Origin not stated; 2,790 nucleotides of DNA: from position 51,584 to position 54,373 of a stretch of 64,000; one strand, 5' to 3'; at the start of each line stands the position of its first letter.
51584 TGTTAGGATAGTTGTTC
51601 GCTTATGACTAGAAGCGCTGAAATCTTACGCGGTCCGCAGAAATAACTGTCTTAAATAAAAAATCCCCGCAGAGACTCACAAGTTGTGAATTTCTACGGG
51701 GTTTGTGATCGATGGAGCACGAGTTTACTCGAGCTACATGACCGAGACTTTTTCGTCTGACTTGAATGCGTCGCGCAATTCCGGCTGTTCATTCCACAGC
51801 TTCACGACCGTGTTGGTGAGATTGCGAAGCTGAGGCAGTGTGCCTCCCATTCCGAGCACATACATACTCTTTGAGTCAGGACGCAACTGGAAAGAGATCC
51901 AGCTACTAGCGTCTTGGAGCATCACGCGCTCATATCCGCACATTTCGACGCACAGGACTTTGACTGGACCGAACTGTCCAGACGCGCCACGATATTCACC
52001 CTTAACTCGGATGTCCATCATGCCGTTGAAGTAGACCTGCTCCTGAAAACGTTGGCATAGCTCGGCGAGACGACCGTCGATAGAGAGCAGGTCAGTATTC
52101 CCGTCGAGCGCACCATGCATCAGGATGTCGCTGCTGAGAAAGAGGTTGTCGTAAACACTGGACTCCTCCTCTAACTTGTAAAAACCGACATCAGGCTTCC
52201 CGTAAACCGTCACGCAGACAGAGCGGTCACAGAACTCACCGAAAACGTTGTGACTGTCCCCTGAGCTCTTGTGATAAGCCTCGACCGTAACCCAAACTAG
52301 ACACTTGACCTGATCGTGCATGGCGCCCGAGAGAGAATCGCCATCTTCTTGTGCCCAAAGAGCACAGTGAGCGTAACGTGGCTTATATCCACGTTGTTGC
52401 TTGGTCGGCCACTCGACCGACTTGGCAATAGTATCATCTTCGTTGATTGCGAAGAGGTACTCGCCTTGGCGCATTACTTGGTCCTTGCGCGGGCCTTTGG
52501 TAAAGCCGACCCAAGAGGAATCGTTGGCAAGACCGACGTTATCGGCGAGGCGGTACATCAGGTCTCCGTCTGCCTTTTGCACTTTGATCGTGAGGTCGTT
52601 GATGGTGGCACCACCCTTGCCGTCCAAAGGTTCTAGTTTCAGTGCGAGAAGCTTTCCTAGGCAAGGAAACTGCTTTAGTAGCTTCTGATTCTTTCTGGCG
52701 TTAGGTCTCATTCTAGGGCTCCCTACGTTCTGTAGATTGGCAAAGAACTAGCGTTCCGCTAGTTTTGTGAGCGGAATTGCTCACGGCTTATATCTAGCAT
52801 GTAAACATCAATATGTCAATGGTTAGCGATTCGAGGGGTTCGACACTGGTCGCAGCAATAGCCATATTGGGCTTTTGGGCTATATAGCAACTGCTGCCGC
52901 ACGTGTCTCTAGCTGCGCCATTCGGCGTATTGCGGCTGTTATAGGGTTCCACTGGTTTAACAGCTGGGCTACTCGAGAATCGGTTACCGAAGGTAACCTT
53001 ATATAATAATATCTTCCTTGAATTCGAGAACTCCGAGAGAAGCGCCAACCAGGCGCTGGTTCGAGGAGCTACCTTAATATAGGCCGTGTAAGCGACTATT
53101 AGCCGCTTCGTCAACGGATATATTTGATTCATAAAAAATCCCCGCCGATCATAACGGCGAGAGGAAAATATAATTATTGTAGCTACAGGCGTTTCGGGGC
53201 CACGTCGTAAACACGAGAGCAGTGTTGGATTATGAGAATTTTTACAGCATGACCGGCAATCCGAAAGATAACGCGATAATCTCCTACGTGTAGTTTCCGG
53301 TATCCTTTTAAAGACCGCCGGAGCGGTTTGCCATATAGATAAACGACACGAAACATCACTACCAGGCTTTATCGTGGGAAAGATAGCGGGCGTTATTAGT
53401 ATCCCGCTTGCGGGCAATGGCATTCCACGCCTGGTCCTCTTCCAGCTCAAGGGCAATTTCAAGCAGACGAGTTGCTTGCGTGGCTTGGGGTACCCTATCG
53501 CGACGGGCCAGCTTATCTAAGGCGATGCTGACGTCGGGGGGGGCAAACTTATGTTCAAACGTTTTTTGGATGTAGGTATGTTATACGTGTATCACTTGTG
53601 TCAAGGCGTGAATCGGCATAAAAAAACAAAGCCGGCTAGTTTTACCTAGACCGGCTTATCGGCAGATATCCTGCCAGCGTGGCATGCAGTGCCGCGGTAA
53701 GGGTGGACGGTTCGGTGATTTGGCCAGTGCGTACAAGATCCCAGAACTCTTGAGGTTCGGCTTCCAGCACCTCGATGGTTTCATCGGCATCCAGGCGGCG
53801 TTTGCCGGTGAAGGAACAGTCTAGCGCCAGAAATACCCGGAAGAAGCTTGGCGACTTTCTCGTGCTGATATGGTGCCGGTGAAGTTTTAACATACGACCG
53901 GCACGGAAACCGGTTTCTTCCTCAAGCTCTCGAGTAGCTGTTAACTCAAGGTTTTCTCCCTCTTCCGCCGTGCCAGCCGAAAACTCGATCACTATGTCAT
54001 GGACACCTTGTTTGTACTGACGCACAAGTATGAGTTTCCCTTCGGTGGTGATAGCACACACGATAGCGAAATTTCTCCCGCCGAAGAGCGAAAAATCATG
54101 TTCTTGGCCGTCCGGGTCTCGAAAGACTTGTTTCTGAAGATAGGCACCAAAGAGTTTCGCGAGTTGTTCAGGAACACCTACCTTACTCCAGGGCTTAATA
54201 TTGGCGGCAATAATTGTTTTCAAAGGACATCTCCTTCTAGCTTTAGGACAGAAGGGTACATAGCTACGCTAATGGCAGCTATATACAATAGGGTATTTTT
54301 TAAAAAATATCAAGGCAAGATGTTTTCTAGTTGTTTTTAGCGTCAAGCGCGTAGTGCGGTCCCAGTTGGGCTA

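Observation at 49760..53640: Island with its own terminator family: squalene/phytoene-synthase::UbiA fusion, an unknown 325-aa gene and a RelE/ParD-like pair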

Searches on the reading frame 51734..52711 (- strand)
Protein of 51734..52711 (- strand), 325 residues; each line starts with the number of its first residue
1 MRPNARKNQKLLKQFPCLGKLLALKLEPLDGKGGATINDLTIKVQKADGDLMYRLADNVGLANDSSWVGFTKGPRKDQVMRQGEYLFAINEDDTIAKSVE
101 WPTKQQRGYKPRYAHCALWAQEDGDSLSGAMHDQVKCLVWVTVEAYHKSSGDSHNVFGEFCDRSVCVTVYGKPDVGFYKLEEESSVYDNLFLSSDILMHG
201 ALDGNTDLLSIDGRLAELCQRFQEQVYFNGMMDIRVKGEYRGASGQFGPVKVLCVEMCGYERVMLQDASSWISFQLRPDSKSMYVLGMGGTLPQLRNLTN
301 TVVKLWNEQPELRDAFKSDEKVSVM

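Call 6: search_protein_families(library=pfam, proteins=[window:51734-52711:-], max_evalue=0.1)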
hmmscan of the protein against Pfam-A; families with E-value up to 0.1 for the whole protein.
window:51734-52711:- (325 aa): 0 families

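Call 16: search_protein_families(library=ncbifam, proteins=[window:51734-52711:-], max_evalue=0.1)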
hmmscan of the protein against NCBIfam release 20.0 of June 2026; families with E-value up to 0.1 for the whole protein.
window:51734-52711:- (325 aa): 0 families

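Call 17: find_homologous_proteins(query=window:51734-52711:-)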
Query window:51734-52711:- (325 aa): 158 proteins with E <= 0.001 among 1127 candidates; the best 120 are listed.
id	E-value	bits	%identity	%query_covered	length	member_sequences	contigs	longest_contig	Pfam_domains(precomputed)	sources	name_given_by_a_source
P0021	6.9e-222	753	100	100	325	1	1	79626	-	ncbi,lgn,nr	ncbi:MAG: hypothetical protein Q8P73_04935 [bacterium]|nr:hypothetical protein [bacterium]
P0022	1.2e-126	440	59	100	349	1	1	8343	-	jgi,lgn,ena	-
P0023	8.6e-112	391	56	100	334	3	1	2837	-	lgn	-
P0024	2.5e-110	387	55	100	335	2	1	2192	-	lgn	-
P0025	1.3e-108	381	54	100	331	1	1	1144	-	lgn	-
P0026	1.5e-108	381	55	100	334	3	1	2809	-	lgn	-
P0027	2.0e-108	380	55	100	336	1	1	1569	-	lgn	-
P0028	2.2e-108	380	54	100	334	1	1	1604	-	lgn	-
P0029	3.3e-108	380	53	100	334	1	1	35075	-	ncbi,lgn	-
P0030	4.0e-108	379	53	100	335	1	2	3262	-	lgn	-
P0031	4.8e-108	379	55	100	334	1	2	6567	-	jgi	-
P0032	1.3e-107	378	54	100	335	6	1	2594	-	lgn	-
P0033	2.9e-107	377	54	100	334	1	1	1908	-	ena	-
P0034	7.8e-107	375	52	100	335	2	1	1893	-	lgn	-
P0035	1.5e-106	374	55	100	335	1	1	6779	-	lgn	-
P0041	1.9e-105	371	53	100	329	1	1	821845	-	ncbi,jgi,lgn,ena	ncbi:MAG: hypothetical protein WC863_00330 [Patescibacteria group bacterium]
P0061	1.2e-102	361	52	100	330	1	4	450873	-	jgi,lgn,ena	-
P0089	1.3e-96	342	48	100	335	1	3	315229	-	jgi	jgi:hypothetical protein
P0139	2.7e-86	308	45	100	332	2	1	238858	-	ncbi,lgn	-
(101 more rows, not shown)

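Call 34: find_encoding_contigs(protein=P0041, flank=6000, max_places=2)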
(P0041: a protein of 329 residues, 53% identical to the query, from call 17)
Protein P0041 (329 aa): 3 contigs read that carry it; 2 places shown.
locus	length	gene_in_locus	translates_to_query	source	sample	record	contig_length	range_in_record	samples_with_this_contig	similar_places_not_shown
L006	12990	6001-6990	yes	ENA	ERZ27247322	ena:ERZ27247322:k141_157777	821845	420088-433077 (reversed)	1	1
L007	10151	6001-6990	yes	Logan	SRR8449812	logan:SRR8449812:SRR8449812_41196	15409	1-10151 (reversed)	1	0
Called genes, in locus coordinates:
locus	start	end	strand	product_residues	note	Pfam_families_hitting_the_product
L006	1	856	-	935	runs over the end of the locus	PF02739:5_3_exonuc_N, PF01367:5_3_exonuc, PF01612:DNA_pol_A_exo1, PF22619:DNA_polI_exo1, PF00476:DNA_pol_A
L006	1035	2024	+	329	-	PF01820:Dala_Dala_lig_N, PF02786:CPSase_L_D2 (weak), PF07478:Dala_Dala_lig_C, PF02222:ATP-grasp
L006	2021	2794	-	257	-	PF03372:Exo_endo_phos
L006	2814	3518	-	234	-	-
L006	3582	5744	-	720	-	PF11369:DUF3160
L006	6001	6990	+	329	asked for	-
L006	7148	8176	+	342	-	PF02661:Fic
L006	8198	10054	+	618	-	PF07486:Hydrolase_2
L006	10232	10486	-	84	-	-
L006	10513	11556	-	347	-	PF23446:LysM1_NFP_LYK (faint), PF23473:LysM3_LYK4_5, PF01476:LysM, PF23473:LysM3_LYK4_5 (weak), PF01551:Peptidase_M23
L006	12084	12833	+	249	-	PF00300:His_Phos_1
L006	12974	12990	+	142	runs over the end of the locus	-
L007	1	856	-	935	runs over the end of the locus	PF02739:5_3_exonuc_N, PF01367:5_3_exonuc, PF01612:DNA_pol_A_exo1, PF22619:DNA_polI_exo1, PF00476:DNA_pol_A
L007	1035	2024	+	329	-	PF01820:Dala_Dala_lig_N, PF02786:CPSase_L_D2 (weak), PF07478:Dala_Dala_lig_C, PF02222:ATP-grasp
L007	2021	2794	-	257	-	PF03372:Exo_endo_phos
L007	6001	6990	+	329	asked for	-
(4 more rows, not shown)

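Call 35: find_encoding_contigs(protein=P0061, flank=6000, max_places=2)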
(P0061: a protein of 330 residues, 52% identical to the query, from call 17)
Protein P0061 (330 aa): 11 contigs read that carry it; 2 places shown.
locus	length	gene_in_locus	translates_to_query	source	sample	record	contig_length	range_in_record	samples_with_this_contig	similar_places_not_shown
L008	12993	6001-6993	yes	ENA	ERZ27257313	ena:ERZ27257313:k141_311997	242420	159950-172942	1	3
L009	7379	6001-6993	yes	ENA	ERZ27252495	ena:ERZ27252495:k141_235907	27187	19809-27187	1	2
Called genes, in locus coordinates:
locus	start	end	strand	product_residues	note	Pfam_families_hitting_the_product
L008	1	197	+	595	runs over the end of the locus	PF00664:ABC_membrane, PF00005:ABC_tran, PF13304:AAA_21 (faint)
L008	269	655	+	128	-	PF07883:Cupin_2, PF02311:AraC_binding (weak)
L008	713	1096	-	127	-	-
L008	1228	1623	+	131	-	PF00903:Glyoxalase, PF22677:Ble-like_N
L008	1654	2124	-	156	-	-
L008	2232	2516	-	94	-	-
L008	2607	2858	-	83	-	-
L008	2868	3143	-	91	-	-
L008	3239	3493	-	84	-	-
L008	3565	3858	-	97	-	-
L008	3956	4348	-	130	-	-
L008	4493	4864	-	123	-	-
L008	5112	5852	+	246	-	PF10539:Dev_Cell_Death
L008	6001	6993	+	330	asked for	-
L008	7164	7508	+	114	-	PF01814:Hemerythrin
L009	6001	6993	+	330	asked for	-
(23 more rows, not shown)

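Call 36: find_encoding_contigs(protein=P0139, flank=6000, max_places=2)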
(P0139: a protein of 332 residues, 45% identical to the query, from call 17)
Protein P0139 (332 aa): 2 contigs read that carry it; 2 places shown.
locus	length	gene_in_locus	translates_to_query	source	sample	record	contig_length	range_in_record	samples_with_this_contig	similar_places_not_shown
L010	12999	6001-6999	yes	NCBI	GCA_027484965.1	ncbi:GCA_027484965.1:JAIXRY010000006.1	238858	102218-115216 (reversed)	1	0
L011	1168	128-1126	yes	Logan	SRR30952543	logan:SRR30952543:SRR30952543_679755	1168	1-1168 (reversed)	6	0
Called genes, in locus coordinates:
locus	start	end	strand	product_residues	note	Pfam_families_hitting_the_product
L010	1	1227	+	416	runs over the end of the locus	-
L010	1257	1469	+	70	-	PF01176:eIF-1a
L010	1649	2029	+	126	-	PF00416:Ribosomal_S13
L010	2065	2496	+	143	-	PF00411:Ribosomal_S11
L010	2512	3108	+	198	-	PF00163:Ribosomal_S4, PF01479:S4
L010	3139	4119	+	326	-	PF01193:RNA_pol_L, PF01000:RNA_pol_A_bac, PF03118:RNA_pol_A_CTD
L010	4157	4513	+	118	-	PF01196:Ribosomal_L17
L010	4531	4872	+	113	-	PF00572:Ribosomal_L13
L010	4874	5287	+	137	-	PF00380:Ribosomal_S9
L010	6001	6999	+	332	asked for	-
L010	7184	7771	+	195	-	PF01025:GrpE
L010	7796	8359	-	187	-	PF20803:PaaX_M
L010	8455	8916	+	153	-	PF14137:DUF4304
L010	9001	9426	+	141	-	-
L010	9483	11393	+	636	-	PF00012:HSP70, PF06723:MreB_Mbl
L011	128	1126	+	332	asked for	-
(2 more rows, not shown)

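Call 39: search_solved_structures(query=A3, max_evalue=10, show_alignments=2)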
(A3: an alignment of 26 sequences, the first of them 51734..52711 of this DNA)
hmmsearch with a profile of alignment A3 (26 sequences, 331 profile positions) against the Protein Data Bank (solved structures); distinct sequences matched with E-value up to 10: 0.

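Call 94: search_protein_families(library=phrogs, proteins=[window:51734-52711:-], max_evalue=0.01)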
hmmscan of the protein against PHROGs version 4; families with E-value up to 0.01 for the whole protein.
window:51734-52711:- (325 aa): 0 families

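Call 95: search_protein_families(library=padloc, proteins=[window:51734-52711:-], max_evalue=0.01)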
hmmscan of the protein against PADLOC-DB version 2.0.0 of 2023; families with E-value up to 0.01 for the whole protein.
window:51734-52711:- (325 aa): 0 families

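Call 99: find_encoding_contigs(protein=P0022, flank=3000, max_places=2)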
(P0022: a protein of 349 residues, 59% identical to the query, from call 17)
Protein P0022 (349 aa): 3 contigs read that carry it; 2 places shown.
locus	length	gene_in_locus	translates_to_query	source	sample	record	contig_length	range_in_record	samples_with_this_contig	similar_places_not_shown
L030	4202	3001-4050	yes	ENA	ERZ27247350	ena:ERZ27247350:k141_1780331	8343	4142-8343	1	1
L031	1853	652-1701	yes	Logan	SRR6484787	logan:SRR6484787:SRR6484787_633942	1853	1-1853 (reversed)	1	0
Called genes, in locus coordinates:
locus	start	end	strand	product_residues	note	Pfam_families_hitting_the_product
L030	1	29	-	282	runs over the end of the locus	PF13672:PP2C_2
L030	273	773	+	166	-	PF01467:CTP_transf_like (weak)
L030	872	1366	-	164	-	PF01931:NTPase_I-T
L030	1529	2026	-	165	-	PF14512:TM1586_NiRdase (weak), PF00881:Nitroreductase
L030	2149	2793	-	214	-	PF00551:Formyl_trans_N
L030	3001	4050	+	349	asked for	-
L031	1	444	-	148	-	?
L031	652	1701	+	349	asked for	-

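Call 100: find_encoding_contigs(protein=P0089, flank=3000, max_places=2)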
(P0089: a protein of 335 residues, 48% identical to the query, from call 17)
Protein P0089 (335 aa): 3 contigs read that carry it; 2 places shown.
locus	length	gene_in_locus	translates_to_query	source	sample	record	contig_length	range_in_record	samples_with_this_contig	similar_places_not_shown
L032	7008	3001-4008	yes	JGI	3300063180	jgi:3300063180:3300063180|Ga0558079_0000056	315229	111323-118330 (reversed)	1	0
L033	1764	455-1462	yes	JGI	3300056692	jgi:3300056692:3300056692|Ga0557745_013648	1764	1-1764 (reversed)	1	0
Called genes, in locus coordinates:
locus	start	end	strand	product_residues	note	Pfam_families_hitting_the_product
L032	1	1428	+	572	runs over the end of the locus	PF03717:PBP_dimer, PF00905:Transpeptidase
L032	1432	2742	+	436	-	PF08245:Mur_ligase_M, PF02875:Mur_ligase_C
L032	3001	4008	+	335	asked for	-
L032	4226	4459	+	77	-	-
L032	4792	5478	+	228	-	-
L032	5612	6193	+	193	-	-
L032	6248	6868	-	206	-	-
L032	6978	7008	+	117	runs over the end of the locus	-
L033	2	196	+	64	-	?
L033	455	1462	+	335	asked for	-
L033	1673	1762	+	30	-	?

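Call 112: find_related_loci(query=A3, collection=viral_contigs, flank=3000)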
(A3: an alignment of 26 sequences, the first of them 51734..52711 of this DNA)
Query A3 (325 aa) in viral_contigs; peptide patterns used: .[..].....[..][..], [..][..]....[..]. (x = any residue, [..] = any of these).
74 stretches matched a pattern, but none encodes a relative of the query by tblastn (E <= 1e-3).

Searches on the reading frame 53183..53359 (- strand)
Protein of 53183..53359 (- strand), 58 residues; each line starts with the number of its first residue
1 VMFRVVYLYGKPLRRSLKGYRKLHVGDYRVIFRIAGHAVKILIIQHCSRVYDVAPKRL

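Call 6: search_protein_families(library=pfam, proteins=[window:53183-53359:-], max_evalue=0.1)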
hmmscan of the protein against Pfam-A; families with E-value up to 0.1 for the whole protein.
window:53183-53359:- (58 aa): 1 family
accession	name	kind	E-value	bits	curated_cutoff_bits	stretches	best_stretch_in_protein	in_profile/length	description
PF05016.21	ParE_toxin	-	7.4e-06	26.9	23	1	14-51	53-89/89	ParE toxin of type II toxin-antitoxin system, parDE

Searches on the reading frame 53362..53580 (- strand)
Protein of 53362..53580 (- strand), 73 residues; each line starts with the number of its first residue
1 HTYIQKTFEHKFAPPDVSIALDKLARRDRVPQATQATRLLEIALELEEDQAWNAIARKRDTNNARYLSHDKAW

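Call 91: search_protein_families(library=pfam, proteins=[window:53362-53580:-], max_evalue=0.1)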
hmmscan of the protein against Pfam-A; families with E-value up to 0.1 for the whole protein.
seq(73 aa): 0 families

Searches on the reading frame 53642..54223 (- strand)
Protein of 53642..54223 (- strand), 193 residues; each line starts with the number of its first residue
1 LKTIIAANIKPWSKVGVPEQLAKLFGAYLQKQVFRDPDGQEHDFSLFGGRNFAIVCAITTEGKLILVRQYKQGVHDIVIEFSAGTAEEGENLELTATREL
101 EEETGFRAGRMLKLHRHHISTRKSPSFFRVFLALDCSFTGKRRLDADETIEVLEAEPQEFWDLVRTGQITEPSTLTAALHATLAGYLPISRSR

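Call 6: search_protein_families(library=pfam, proteins=[window:53642-54223:-], max_evalue=0.1)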
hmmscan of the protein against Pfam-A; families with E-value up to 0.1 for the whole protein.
window:53642-54223:- (193 aa): 1 family
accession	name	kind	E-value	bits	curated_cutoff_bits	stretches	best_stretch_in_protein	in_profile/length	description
PF00293.34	NUDIX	-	1.7e-13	51.2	21.1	1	53-153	7-110/134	NUDIX domain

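Call 16: search_protein_families(library=ncbifam, proteins=[window:53642-54223:-], max_evalue=0.1)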
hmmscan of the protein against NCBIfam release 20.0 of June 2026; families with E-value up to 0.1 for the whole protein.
window:53642-54223:- (193 aa): 18 families
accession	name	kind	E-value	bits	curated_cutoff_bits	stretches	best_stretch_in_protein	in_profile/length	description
NF008736.0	PRK11762.1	equivalog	8.2e-16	58.1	169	1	51-179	48-175/186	ADP compounds hydrolase NudE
TIGR00052.1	TIGR00052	subfamily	3.3e-07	30.1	79.55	1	59-178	54-183/188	nudix-type nucleoside diphosphatase, YffH/AdpP family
TIGR02705.1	nudix_YtkD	equivalog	2.2e-05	24.1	154.4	1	60-126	33-94/156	RNA deprotection pyrophosphohydrolase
NF041652.1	Nud_hyd_Dein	equivalog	0.0001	22.6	200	1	55-169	18-136/152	Nudix hydrolase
NF001299.0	PRK00241.1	equivalog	0.0001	21.9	158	1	53-106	137-188/263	NAD(+) diphosphatase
NF011585.0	PRK15009.1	equivalog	0.00019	21.2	234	1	63-175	59-178/191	GDP-mannose pyrophosphatase NudK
NF008044.0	PRK10776.1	equivalog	0.00051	19.9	148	1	58-122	11-78/130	8-oxo-dGTP diphosphatase MutT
NF007834.0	PRK10546.1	equivalog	0.00053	19.8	156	1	54-120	6-75/135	pyrimidine (deoxy)nucleoside triphosphate diphosphatase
NF006530.0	PRK08999.1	equivalog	0.00053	19.1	245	1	58-113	14-69/315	Nudix family hydrolase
NF006961.0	PRK09438.1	equivalog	0.0011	18.4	103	1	64-114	23-70/151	dihydroneopterin triphosphate diphosphatase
NF008003.0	PRK10729.1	equivalog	0.0013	18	248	1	69-114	82-127/210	ADP-ribose diphosphatase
NF001938.0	PRK00714.1-5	equivalog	0.0026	17.2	116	1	78-119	46-87/172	RNA pyrophosphohydrolase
TIGR03252.1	TIGR03252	hypoth_equivalog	0.015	14.9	136.5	0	16-73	122-180/189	HhH-GPD-type base excision DNA repair protein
NF011922.0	PRK15393.1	equivalog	0.016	14.9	152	1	82-173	72-158/182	NUDIX hydrolase YfcD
TIGR00586.1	mutt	equivalog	0.021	14.8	97.9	1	61-109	16-64/129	8-oxo-dGTP diphosphatase MutT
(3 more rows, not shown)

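Call 95: search_protein_families(library=padloc, proteins=[window:53642-54223:-], max_evalue=0.01)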
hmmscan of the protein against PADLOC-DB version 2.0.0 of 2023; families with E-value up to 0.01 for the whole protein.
window:53642-54223:- (193 aa): 1 family
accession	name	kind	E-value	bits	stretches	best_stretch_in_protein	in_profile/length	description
PDLC04899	PDC-S07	-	6.6e-07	27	1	52-109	7-65/135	-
